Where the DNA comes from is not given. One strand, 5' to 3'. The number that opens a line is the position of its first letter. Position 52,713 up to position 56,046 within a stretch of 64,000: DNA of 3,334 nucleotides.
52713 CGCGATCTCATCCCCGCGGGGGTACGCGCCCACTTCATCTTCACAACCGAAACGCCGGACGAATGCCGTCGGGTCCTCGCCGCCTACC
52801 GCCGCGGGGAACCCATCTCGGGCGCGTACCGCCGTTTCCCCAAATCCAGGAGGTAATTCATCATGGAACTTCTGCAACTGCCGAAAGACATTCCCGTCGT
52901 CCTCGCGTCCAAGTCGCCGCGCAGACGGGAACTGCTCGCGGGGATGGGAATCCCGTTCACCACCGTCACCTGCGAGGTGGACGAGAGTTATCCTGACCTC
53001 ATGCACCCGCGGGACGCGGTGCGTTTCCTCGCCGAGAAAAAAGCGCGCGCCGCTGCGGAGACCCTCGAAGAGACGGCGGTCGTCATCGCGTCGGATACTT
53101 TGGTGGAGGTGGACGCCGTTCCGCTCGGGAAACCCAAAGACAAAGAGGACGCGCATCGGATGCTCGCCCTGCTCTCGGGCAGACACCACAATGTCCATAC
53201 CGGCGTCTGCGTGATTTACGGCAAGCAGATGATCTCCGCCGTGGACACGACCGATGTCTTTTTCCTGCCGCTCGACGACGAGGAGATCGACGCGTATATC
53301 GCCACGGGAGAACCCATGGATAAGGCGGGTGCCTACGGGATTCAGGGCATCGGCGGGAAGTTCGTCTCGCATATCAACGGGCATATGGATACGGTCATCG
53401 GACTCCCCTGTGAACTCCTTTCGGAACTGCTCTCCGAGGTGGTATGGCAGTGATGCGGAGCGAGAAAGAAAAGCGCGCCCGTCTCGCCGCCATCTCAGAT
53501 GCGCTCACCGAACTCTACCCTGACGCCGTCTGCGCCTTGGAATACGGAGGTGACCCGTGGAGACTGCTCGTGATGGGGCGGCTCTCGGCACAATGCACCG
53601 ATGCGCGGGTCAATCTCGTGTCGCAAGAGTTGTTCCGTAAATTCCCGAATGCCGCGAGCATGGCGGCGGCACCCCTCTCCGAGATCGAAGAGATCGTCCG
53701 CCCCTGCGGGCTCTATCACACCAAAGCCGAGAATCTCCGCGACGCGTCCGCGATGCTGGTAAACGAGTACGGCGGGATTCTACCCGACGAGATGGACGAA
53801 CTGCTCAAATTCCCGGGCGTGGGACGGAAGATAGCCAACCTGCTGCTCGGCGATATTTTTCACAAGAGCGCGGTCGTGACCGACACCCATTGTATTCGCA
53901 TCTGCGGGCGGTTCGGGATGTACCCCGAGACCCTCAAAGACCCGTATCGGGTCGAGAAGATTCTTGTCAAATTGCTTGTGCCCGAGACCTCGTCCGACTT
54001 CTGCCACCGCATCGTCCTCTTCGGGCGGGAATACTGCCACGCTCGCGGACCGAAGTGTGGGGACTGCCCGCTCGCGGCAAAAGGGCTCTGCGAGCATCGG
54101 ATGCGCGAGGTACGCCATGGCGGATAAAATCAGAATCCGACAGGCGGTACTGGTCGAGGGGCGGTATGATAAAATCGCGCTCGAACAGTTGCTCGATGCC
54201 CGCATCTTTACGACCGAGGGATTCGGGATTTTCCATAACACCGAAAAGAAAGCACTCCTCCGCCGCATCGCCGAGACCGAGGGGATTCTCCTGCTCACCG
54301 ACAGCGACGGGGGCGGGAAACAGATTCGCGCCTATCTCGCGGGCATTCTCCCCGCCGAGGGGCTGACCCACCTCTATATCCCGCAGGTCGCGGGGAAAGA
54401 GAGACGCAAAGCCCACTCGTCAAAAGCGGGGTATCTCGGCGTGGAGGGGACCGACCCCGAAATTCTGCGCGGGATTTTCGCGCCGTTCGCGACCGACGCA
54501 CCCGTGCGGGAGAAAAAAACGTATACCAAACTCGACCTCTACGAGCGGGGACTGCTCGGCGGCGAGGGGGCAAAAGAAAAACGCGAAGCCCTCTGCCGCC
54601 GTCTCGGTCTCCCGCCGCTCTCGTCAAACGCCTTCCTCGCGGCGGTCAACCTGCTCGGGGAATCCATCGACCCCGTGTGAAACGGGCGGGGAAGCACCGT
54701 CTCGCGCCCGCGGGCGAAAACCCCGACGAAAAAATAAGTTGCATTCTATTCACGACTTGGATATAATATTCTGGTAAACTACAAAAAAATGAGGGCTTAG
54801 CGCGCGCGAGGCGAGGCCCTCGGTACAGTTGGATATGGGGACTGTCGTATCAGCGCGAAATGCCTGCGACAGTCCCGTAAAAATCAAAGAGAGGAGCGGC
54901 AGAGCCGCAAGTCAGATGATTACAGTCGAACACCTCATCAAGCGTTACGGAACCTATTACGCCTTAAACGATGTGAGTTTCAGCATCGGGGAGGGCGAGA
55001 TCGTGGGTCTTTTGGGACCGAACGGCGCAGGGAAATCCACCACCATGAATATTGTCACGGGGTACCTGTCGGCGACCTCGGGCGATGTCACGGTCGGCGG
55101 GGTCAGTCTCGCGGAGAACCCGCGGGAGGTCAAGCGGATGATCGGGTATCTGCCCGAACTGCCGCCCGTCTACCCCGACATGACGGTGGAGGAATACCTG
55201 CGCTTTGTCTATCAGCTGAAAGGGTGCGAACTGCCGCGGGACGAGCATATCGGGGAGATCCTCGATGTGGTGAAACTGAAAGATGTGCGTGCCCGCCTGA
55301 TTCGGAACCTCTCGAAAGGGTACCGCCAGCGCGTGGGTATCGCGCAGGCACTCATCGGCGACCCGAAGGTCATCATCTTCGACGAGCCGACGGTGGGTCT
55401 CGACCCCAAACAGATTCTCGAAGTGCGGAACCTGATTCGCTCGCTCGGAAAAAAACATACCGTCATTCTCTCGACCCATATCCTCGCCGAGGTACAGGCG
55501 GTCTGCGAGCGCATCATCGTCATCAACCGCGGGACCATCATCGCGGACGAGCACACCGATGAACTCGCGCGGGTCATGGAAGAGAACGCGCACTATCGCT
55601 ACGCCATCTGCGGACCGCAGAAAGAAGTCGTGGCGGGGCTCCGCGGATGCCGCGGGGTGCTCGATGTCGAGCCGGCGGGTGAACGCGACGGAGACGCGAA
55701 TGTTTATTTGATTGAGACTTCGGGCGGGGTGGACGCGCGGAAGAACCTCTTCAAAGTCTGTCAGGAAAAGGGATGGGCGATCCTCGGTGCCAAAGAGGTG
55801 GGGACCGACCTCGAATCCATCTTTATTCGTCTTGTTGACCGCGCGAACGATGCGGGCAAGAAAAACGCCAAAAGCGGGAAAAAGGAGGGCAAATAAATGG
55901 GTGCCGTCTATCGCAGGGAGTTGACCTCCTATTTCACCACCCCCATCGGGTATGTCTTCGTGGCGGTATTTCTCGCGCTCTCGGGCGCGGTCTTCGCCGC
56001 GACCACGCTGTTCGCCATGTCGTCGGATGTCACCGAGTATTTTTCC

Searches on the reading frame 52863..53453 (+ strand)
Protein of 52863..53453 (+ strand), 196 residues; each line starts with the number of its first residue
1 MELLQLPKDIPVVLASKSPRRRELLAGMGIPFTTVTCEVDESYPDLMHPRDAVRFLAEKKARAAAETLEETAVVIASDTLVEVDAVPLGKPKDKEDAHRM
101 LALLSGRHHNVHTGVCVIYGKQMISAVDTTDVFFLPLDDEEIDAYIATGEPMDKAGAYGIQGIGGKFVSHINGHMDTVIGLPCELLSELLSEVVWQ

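Call 78: search_protein_families(library=pfam, proteins=[window:52863-53453:+], max_evalue=0.0001)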
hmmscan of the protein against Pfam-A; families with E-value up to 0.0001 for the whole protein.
window:52863-53453:+ (196 aa): 1 family
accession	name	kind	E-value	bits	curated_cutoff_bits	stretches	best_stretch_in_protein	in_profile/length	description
PF02545.19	Maf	-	4.5e-63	212.8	27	1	12-192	2-186/187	Maf-like protein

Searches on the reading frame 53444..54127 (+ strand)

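Call 78: search_protein_families(library=pfam, proteins=[window:53444-54127:+], max_evalue=0.0001)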
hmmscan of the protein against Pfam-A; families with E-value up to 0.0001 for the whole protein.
window:53444-54127:+ (227 aa): 1 family
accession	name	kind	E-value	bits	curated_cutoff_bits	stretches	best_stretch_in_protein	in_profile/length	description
PF00730.31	HhH-GPD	-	1.7e-19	70.6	26.2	1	47-178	5-106/108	HhH-GPD superfamily base excision DNA repair protein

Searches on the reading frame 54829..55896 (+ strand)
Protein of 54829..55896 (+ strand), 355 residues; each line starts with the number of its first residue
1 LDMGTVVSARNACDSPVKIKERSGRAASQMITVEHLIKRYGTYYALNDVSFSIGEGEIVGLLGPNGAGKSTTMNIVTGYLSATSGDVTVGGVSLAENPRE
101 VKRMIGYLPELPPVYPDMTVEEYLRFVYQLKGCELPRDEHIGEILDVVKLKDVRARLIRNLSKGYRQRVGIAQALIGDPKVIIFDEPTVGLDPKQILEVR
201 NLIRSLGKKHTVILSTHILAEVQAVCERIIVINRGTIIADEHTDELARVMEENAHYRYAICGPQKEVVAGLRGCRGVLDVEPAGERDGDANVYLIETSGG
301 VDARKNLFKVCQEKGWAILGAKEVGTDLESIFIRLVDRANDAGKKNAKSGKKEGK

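Call 78: search_protein_families(library=pfam, proteins=[window:54829-55896:+], max_evalue=0.0001)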
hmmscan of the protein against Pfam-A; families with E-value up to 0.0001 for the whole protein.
window:54829-55896:+ (355 aa): 2 families
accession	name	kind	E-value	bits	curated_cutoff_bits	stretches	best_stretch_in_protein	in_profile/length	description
PF00005.33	ABC_tran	-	4.3e-32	112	25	1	46-188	1-136/137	ABC transporter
PF13304.12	AAA_21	-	9.5e-11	42.7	27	1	152-219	229-300/304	AAA domain, putative AbiEii toxin, Type IV TA system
